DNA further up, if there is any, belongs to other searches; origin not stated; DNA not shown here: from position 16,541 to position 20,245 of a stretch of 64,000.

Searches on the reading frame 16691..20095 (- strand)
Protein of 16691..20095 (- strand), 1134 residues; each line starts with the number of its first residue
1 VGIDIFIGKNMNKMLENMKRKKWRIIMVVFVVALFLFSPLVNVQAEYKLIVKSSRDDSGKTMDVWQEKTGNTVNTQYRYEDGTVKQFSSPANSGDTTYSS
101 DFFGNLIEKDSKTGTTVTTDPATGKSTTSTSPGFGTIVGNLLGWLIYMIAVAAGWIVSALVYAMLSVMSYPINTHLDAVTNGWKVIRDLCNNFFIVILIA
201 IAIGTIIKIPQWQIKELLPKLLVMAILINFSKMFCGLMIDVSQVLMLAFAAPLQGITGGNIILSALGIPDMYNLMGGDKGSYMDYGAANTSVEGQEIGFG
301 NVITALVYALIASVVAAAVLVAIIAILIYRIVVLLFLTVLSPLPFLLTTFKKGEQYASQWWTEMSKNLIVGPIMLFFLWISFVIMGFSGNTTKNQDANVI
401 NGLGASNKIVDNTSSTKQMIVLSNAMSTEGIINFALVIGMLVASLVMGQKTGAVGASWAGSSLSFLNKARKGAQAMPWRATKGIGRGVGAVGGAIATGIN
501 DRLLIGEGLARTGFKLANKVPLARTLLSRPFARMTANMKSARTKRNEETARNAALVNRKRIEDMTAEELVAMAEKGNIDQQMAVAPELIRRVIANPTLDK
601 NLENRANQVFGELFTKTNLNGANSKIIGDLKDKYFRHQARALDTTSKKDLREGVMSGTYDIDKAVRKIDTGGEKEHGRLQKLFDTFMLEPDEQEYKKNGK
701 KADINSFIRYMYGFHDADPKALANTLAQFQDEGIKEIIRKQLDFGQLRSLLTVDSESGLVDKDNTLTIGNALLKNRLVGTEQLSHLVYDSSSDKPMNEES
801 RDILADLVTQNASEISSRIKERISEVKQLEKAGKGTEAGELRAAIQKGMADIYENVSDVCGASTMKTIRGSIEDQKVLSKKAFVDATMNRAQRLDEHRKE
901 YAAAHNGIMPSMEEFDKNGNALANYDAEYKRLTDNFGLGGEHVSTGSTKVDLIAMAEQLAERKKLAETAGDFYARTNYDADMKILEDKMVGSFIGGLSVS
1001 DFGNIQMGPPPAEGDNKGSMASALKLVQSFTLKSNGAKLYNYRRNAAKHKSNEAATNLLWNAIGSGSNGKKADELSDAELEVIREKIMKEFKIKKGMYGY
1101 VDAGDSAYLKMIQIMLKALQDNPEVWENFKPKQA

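Call 7: search_protein_families(library=pfam, proteins=[window:16691-20095:-], max_evalue=0.01)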
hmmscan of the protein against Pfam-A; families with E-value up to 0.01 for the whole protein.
window:16691-20095:- (1134 aa): 0 families

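Call 35: search_protein_families(library=ncbifam, proteins=[window:16691-20095:-], max_evalue=0.1)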
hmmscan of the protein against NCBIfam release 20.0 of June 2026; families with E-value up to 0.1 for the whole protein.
window:16691-20095:- (1134 aa): 1 family
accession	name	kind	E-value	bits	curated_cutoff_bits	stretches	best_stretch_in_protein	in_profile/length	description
TIGR02509.1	type_III_yopR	equivalog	0.059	13.5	114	0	1047-1098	5-56/131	YopR family T3SS polymerization control protein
